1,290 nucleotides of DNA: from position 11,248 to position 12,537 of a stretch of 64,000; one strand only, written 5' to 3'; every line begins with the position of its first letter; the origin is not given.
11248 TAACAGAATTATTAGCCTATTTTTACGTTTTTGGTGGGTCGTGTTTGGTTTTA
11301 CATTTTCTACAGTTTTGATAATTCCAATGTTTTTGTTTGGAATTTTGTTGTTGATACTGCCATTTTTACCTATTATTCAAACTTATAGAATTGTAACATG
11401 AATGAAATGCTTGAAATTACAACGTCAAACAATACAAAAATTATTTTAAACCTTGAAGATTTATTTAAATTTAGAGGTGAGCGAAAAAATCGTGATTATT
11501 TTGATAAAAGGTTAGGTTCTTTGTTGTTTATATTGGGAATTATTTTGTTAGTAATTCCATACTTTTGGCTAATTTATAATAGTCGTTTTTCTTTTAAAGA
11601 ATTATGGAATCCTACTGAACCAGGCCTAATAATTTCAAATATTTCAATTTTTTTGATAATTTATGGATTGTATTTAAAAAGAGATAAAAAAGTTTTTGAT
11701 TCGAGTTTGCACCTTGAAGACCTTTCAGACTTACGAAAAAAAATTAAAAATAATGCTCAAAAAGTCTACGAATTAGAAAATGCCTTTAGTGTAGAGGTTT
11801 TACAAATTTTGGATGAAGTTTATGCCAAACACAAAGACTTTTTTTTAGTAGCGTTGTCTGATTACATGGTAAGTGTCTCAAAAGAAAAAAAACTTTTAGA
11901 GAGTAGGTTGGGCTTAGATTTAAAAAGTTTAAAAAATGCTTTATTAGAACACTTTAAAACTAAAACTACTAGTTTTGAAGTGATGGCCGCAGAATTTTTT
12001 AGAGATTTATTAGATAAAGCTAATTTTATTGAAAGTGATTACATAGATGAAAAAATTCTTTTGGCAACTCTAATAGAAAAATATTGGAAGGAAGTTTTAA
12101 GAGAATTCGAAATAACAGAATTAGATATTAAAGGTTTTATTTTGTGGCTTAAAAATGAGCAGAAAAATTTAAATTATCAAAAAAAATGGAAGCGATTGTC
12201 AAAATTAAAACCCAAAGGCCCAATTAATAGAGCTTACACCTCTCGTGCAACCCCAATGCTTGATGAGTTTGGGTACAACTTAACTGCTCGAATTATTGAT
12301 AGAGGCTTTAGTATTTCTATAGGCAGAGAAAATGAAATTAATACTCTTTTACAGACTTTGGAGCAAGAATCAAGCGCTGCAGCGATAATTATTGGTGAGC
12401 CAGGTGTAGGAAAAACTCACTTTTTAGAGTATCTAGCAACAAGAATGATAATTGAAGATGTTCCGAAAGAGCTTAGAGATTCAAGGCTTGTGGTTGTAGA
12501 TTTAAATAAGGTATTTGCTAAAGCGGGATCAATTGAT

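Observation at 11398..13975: Membrane-anchored, Clp-N-domain-less Hsp100-like double-ring ATPase immediately upstream of the pilin-like array, carrying a frameshift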

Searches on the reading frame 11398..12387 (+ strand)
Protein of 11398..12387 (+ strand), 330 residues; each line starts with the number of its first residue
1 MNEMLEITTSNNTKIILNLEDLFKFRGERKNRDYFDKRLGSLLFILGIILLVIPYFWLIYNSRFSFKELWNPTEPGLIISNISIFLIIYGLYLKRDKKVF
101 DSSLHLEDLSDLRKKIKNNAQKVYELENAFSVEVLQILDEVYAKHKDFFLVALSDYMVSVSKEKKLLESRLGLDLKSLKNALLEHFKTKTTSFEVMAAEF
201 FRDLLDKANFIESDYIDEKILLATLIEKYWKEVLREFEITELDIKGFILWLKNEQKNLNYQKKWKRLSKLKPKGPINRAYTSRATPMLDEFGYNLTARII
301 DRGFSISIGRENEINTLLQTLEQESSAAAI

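Call 33: find_homologous_proteins(query=A2, max_evalue=0.001)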
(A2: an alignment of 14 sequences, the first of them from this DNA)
Query A2 (14 sequences): 8000 candidates shared short words with the query, none scored E <= 0.001.

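Call 47: search_protein_representatives(alignment_id=A2)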
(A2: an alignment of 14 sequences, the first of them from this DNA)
Query: 14 sequences, 302 profile positions. Proteins with E-value up to 0.001 (for the whole library): 304; up to 1e-10: 135; up to 1e-30: 33. The best 150 are listed.
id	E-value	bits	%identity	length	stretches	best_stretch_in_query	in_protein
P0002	6.1e-113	393.5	-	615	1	3-300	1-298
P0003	3.6e-112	391.0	-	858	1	3-301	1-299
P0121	1.4e-91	323.4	-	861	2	1-300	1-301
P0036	1.3e-87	310.4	-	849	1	1-301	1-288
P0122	2.5e-82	293.0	-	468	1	1-302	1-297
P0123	2.5e-78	279.9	-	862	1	1-301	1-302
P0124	2.4e-72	260.2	-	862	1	1-301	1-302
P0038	2.8e-72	260.0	-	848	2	3-300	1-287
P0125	8.8e-70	251.8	-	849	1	3-300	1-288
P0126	1.7e-69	250.9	-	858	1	1-301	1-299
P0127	4.6e-67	242.9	-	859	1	1-302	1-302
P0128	2.1e-60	221.0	-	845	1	1-301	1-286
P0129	2.2e-60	221.0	-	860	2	1-301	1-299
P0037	5.2e-59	216.5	-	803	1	57-301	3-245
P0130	1.7e-57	211.5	-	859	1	3-300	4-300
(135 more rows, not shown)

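Call 51: predict_structure(alignment_id=A2)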
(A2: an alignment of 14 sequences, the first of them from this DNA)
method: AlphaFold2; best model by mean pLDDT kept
length: 300 residues; sequences in the alignment: 14
mean_pLDDT: 83.4   pTM: 0.74
mean pLDDT of the five models: 83.4, 83.1, 82.7, 82.1, 81.6
residues with pLDDT >= 90: 134; 70-90: 122; 50-70: 24; < 50: 20
segments of 3 or more residues with pLDDT < 50: 275-283, 293-300
pLDDT, mean of each block of 10 residues (from residue 1): 80 88 87 89 92 88 81 78 89 76 63 83 88 91 93 94 91 93 91 91 94 92 96 93 93 87 75 49 50 45
secondary structure, 60 per line:
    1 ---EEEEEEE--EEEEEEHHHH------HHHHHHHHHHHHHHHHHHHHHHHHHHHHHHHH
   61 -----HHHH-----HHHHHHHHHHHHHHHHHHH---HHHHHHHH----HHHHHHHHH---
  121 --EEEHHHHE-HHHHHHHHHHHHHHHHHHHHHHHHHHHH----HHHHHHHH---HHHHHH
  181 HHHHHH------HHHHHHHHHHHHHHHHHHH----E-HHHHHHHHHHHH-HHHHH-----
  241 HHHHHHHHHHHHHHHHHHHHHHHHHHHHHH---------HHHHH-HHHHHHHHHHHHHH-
elements in order: E4-10 E13-18 H19-22 H29-60 H66-69 H75-93 H97-104 H109-117 E123-125 H126-129 H132-159 H164-171 H175-186 H193-211 H218-229 H231-235 H241-270 H280-284 H286-299

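Call 53: find_related_loci(query=A3, collection=genome_contigs, flank=10000)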
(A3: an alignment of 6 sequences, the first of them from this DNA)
Query A3 (330 aa) in genome_contigs; peptide patterns used: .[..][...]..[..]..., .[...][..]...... (x = any residue, [..] = any of these).
51 stretches matched a pattern; 9 encode a relative of the query (tblastn E <= 1e-3); 9 distinct loci.
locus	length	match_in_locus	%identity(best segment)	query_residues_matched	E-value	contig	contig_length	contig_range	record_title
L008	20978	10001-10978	38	6-330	7e-68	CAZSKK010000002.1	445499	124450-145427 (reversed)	MAG TPA_asm: uncultured Candidatus Saccharibacteria bacterium isolate binchicken_co130_48 genome assembly, contig: NODE_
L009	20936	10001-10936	33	15-330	1e-42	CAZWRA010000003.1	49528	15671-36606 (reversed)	MAG TPA_asm: uncultured Candidatus Saccharibacteria bacterium isolate binchicken_co58_69 genome assembly, contig: NODE_5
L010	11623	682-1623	29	14-330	8e-35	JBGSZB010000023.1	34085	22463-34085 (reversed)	MAG: Candidatus Dojkabacteria bacterium isolate JTS-AC489 k141_261370, whole genome shotgun sequence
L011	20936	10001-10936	33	10-323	2e-48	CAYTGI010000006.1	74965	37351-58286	MAG TPA_asm: uncultured Candidatus Saccharibacteria bacterium isolate SRP141376_co3_398 genome assembly, contig: NODE_75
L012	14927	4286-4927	29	118-322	4e-15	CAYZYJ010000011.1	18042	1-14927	MAG TPA_asm: uncultured Gammaproteobacteria bacterium isolate SRP319275_co1_351 genome assembly, contig: NODE_3338_lengt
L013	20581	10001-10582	30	126-322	9e-15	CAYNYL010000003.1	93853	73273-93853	MAG TPA_asm: uncultured Gammaproteobacteria bacterium isolate SRP300315_co1_29 genome assembly, contig: NODE_116_length_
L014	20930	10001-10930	23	27-322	7e-12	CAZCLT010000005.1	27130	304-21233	MAG TPA_asm: uncultured Gammaproteobacteria bacterium isolate binchicken_co38_1068 genome assembly, contig: NODE_3666_le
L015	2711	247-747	28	161-322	7e-12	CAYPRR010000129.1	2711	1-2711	MAG TPA_asm: uncultured Gammaproteobacteria bacterium isolate SRP062349_co5_16 genome assembly, contig: NODE_42590_lengt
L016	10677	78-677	24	121-322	2e-11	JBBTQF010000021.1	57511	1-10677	MAG: Patescibacteria group bacterium isolate H43-bin187_1 H43_bin187_1_000000000021, whole genome shotgun sequence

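Call 56: fold_search(model_id=the predicted structure, library=pdb)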
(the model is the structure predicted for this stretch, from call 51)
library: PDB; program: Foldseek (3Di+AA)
matches with E <= 10: 138; with E <= 0.001: 0
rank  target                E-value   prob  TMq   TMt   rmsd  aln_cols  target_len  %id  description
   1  5wbw_D                1.7e-01  0.98  0.30  0.27   4.5       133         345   10  Yeast Hsp104 fragment 1-360 (released 2018-01-03)
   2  4irf_A                1.9e-01  1.00  0.35  0.67   3.3       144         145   16  Preliminary structural investigations of a malarial protein secretion system (released 2014-04-16)
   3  4irf_B                2.4e-01  1.00  0.35  0.66   4.3       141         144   14  Preliminary structural investigations of a malarial protein secretion system (released 2014-04-16)
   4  5u2u_C                2.4e-01  0.98  0.32  0.53   4.6       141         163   14  Crystal structure of the Hsp104 N-terminal domain from Saccharomyces cerevisiae (released 2017-04-19)
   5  1k6k                  2.4e-01  0.97  0.30  0.55   4.1       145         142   19  Crystal Structure of ClpA, an AAA+ Chaperone-like Regulator of ClpAP protease implication to the functional difference o (released 2002-09-27)
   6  5u2u_A                2.5e-01  0.97  0.32  0.55   4.8       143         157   14  Crystal structure of the Hsp104 N-terminal domain from Saccharomyces cerevisiae (released 2017-04-19)
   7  6ucr                  2.8e-01  0.99  0.36  0.63   4.8       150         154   14  Structure of ClpC1-NTD L92S L96P (released 2020-05-13)
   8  5u2u_B                3.3e-01  0.97  0.32  0.56   4.5       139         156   15  Crystal structure of the Hsp104 N-terminal domain from Saccharomyces cerevisiae (released 2017-04-19)
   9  4iod_A                4.0e-01  0.99  0.36  0.67   3.9       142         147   13  Preliminary structural investigations of a malarial protein secretion system. (released 2014-04-23)
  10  6amn                  4.5e-01  0.95  0.31  0.27   4.4       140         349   13  Crystal Structure of Hsp104 N Domain (released 2017-11-29)
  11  4iod_C                5.2e-01  0.99  0.35  0.67   4.0       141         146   13  Preliminary structural investigations of a malarial protein secretion system. (released 2014-04-23)
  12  7aa4_A                5.5e-01  0.75  0.23  0.41   6.9       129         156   17  Structure of ClpC1-NTD bound to a CymA analogue (released 2021-08-11)
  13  1vg4_A                5.8e-01  0.10  0.15  0.16  20.8       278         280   12  Crystal Structure Of Octaprenyl Pyrophosphate Synthase From Hyperthermophilic Thermotoga Maritima F132A/L128A mutant (released 2004-05-18)
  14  8b3s_Z                6.1e-01  0.91  0.29  0.54   4.9       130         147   15  Structure of YjbA in complex with ClpC N-terminal Domain (released 2023-12-27)
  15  9o94_B                6.1e-01  0.08  0.15  0.09  21.8       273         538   13  Transporter associated with antigen processing (TAP) EQ mutant bound to the viral protein bUL49.5 in the outward-facin (released 2025-09-10)
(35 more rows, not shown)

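Call 67: search_protein_families(library=pfam, proteins=[L013:12196-13218:+, L013:13215-13667:+, L013:8108-9244:+, L013:4942-7065:+, L013:7068-7664:+, L012:8511-10580:+, L012:333-2357:+], max_evalue=0.01)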
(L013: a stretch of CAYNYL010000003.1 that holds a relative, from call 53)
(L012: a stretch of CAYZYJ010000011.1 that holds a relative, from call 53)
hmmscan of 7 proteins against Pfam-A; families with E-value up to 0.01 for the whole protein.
L013:12196-13218:+ (340 aa): 1 family
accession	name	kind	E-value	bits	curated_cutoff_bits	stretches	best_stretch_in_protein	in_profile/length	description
PF00953.26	Glycos_transf_4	-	7.9e-25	88.1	27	1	84-241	2-159/160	Glycosyl transferase family 4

L013:13215-13667:+ (150 aa): 1 family
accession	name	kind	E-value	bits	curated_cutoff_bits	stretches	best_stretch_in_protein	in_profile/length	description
PF02643.20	DUF192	-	6.2e-22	78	27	1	43-144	5-92/96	Uncharacterized ACR, COG1430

L013:8108-9244:+ (378 aa): 1 family
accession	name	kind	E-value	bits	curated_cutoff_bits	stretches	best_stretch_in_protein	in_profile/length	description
PF01702.25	TGT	-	4.7e-125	417.8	26.3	1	14-374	3-337/357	Queuine tRNA-ribosyltransferase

L013:4942-7065:+ (707 aa): 8 families
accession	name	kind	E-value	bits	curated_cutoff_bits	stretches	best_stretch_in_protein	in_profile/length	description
PF00580.27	UvrD-helicase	-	2.7e-76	257.3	23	1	28-295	1-270/271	UvrD/REP helicase N-terminal domain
PF13361.12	UvrD_C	-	1.3e-59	202.8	25.6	2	301-436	1-136/350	UvrD-like helicase C-terminal domain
PF13245.12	AAA_19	-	6.6e-22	78.6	25.1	1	41-281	12-134/134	AAA domain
PF13538.12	UvrD_C_2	-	7.8e-13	48.5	27.4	1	565-623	2-51/52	UvrD-like helicase C-terminal domain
PF01443.25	Viral_helicase1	-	1.9e-07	31.5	21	0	236-311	58-131/228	Viral superfamily 1 RNA helicase core domain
PF13604.12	AAA_30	-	1.2e-06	28.8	27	1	28-91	2-66/191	AAA domain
PF13087.12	AAA_12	-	0.00026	21.1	27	0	562-622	136-189/195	AAA domain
PF13086.12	AAA_11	-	0.0049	17.1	27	0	35-118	14-90/257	AAA domain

L013:7068-7664:+ (198 aa): 1 family
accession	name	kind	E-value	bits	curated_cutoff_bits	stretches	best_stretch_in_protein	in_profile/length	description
PF10099.14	RskA_C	-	2.1e-05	25.2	29.4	1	25-191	2-132/135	Anti-sigma-K factor rskA, C-terminal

L012:8511-10580:+ (689 aa): 8 families
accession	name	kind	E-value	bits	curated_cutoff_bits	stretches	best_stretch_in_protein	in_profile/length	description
PF13616.12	Rotamase_3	-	1.3e-30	106.8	22.5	2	268-369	12-110/116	PPIC-type PPIASE domain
PF00639.27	Rotamase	-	1.2e-28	100.4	21.7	2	277-370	1-94/97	PPIC-type PPIASE domain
PF22599.2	SecDF_P1_head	-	2.8e-28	98.5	27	1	403-499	18-114/114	SecDF, P1 head subdomain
PF02355.23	SecD_SecF_C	-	8.7e-17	61.6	20.5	1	504-670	16-185/189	Protein export membrane protein SecD/SecF, C-terminal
PF21760.3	SecD_1st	-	3.2e-14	52.5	27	1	104-161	3-57/60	Protein translocase subunit SecDF, P1 domain, N-terminal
PF03176.21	MMPL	-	1.3e-07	31.3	20.5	1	523-661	147-292/333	MMPL family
PF13145.12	Rotamase_2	-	3.1e-06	28.4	27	1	299-375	37-109/121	PPIC-type PPIASE domain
PF07549.19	Sec_GG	-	0.0048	16.8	20.3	0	72-90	8-26/28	SecD/SecF GG Motif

L012:333-2357:+ (674 aa): 2 families
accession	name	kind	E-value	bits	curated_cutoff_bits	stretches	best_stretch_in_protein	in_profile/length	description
PF13205.12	Big_5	-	0.0018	19.4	23.6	1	269-380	4-105/105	Bacterial Ig-like domain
PF10342.15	Kre9_KNH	-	0.0025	18.9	24.6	0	402-459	1-62/94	Kre9/KNH-like N-terminal Ig-like domain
